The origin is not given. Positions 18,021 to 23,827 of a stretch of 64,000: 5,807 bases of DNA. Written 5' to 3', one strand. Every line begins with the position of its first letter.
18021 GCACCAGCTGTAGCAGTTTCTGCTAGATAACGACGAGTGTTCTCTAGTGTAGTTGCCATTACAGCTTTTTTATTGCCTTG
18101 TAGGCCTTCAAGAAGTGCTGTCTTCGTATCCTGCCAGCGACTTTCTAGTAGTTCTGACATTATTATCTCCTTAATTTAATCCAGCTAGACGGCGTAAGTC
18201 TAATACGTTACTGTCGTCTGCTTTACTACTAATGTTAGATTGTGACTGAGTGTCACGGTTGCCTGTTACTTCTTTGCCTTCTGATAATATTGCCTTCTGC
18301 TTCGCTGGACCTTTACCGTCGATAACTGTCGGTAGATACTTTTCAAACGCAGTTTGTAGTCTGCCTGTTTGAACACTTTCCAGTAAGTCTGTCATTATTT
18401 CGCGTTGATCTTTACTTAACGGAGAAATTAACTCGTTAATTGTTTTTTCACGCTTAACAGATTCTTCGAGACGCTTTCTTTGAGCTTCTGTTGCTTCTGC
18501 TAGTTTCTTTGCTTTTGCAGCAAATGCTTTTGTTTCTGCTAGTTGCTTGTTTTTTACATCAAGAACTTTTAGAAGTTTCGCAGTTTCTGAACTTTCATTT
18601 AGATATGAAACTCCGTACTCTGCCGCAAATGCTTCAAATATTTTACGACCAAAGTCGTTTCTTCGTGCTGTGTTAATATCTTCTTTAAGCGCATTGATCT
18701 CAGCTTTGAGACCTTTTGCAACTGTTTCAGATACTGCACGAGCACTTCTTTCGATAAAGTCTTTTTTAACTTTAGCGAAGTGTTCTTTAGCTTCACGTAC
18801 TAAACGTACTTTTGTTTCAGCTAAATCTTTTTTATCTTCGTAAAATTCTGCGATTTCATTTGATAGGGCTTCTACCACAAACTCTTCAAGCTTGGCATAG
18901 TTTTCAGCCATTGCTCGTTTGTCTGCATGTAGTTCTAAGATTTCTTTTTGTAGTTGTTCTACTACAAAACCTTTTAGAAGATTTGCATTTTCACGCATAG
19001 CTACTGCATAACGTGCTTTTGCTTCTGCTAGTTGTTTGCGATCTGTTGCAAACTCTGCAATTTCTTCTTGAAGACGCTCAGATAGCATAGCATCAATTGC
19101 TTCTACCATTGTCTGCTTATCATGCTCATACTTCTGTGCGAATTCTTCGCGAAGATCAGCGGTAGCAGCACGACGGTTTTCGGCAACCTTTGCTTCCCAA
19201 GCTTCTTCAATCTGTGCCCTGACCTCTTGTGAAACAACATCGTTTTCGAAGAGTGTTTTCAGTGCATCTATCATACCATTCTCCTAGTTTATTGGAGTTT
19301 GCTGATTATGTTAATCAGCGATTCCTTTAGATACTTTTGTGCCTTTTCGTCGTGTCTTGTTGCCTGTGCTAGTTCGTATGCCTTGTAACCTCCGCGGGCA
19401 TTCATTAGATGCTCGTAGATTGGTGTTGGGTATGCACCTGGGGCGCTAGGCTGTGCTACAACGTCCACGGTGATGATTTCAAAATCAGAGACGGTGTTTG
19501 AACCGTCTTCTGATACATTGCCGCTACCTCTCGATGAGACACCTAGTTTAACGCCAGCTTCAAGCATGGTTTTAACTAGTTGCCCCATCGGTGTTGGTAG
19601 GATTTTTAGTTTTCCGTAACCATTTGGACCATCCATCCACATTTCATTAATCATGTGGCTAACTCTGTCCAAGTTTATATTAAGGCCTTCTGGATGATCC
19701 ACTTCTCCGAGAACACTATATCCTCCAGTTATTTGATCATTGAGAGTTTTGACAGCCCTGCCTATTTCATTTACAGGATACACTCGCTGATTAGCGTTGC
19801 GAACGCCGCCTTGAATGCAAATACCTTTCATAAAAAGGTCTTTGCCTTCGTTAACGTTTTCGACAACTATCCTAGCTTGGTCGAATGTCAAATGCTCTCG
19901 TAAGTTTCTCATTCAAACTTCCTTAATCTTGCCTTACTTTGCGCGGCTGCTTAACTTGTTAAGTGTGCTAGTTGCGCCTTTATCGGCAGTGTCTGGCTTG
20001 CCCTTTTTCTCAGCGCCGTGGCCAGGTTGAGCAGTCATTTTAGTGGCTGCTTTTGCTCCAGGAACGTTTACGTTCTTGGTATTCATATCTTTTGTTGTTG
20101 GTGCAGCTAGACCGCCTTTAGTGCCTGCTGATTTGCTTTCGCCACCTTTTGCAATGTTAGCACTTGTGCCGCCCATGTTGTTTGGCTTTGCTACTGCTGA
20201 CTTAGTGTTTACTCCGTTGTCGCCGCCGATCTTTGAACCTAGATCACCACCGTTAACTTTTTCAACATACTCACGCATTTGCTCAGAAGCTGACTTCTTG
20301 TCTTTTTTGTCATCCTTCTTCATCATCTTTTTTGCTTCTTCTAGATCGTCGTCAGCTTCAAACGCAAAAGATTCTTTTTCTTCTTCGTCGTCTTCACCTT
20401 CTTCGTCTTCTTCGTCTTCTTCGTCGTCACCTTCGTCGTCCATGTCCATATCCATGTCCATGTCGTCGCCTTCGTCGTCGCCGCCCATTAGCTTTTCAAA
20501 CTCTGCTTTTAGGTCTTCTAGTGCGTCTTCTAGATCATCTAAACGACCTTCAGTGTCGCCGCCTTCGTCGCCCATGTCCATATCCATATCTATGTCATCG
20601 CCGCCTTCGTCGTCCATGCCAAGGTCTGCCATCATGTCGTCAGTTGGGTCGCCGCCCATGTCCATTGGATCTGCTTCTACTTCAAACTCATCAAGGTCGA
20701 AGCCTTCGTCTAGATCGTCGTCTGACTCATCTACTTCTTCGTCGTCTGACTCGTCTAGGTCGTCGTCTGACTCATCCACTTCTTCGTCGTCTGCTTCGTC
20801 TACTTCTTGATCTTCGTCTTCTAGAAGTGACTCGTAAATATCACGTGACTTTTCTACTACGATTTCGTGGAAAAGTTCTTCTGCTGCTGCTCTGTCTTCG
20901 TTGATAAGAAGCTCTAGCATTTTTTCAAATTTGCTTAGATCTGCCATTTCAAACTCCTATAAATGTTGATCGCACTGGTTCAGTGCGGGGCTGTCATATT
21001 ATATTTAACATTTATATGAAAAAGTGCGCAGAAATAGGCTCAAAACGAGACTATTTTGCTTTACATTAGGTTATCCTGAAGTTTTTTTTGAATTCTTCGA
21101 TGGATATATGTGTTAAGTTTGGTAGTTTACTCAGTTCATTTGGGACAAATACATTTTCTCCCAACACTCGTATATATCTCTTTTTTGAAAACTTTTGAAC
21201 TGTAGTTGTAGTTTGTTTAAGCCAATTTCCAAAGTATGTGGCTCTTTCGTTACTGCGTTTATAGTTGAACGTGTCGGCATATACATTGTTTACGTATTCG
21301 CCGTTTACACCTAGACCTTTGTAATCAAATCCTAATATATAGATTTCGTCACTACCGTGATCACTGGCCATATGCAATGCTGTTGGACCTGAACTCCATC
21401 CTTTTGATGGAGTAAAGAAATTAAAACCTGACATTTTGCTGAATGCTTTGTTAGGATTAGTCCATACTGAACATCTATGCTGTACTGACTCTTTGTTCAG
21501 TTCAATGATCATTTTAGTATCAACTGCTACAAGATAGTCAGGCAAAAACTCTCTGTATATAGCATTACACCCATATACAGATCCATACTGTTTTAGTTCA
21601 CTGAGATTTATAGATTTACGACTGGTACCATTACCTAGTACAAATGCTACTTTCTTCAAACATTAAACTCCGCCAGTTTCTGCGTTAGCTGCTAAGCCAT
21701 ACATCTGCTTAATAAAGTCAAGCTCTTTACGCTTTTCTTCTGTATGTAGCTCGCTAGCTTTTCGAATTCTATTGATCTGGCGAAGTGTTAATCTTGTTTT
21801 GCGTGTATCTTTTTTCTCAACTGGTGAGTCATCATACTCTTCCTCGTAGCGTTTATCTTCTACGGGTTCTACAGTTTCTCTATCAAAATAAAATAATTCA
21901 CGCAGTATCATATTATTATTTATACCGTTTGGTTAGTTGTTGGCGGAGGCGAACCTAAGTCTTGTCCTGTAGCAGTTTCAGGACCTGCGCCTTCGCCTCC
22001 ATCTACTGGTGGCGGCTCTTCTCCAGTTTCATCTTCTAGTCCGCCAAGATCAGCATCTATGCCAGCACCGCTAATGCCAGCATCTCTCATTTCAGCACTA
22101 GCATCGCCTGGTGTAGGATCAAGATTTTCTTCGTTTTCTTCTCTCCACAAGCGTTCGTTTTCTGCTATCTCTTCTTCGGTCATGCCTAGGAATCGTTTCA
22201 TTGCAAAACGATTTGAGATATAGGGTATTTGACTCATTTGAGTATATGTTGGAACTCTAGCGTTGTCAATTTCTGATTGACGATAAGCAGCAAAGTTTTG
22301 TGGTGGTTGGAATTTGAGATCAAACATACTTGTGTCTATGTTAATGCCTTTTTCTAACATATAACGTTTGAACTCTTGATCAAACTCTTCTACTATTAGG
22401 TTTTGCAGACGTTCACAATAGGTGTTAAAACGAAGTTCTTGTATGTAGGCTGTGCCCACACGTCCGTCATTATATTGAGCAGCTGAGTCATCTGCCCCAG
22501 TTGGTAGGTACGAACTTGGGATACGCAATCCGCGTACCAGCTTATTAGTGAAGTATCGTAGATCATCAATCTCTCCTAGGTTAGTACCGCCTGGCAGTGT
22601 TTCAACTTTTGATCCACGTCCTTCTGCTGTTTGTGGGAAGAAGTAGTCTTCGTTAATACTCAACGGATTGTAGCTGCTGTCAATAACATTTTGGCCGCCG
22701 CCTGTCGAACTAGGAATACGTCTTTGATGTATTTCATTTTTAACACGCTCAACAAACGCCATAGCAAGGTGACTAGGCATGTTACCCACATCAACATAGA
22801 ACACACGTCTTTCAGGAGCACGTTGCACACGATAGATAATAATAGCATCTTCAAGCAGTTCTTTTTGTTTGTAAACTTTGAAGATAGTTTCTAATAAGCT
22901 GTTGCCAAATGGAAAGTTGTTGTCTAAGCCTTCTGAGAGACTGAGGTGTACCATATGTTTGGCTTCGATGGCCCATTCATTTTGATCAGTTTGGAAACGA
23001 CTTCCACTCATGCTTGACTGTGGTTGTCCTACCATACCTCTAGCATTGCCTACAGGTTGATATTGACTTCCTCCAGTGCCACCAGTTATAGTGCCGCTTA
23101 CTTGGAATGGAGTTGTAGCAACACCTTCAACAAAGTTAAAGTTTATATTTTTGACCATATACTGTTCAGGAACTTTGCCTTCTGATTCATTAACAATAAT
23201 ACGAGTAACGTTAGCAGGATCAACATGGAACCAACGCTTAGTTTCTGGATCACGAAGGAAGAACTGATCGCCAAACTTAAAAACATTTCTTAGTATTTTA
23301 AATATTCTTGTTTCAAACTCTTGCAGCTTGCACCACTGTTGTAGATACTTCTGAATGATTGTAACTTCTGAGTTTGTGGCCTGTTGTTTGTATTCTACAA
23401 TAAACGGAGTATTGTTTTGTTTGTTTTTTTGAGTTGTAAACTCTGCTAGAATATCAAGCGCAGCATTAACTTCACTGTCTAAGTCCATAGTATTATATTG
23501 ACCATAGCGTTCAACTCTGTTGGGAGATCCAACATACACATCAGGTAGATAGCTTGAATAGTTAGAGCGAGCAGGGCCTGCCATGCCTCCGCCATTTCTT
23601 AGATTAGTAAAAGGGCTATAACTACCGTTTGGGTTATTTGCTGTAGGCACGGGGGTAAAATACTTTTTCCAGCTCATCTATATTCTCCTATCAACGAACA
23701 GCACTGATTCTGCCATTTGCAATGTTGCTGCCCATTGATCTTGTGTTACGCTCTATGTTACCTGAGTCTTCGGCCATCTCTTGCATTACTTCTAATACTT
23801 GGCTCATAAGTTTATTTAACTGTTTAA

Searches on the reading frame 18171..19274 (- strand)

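Call 68: search_protein_families(library=phrogs, proteins=[window:18171-19274:-], max_evalue=0.00001)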
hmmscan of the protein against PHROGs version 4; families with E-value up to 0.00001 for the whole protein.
window:18171-19274:- (367 aa): 1 family
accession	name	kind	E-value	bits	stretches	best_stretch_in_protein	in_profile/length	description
phrog_10922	-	unknown function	1.2e-77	262.4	1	5-366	4-372/375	-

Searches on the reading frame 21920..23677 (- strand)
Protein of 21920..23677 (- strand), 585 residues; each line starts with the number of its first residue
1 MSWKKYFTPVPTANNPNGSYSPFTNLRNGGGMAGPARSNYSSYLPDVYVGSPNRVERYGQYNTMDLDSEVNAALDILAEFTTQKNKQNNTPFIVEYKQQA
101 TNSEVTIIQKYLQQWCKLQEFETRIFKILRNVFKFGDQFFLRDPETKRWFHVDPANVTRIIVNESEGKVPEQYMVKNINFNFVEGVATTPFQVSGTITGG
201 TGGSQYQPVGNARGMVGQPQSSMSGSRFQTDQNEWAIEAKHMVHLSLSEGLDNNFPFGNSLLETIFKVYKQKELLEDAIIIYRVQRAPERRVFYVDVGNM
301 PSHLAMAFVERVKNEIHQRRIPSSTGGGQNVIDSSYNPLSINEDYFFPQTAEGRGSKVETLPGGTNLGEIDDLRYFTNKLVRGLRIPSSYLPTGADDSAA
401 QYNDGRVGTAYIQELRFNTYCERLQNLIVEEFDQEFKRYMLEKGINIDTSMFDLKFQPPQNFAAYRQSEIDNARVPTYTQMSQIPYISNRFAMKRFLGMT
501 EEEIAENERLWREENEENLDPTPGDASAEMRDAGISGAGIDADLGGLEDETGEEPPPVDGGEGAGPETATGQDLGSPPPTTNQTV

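Call 68: search_protein_families(library=phrogs, proteins=[window:21920-23677:-], max_evalue=0.00001)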
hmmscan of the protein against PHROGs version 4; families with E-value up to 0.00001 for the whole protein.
window:21920-23677:- (585 aa): 1 family
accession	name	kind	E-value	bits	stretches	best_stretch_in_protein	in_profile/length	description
phrog_213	-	head and packaging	1.5e-114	384.5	1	38-527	44-510/528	portal protein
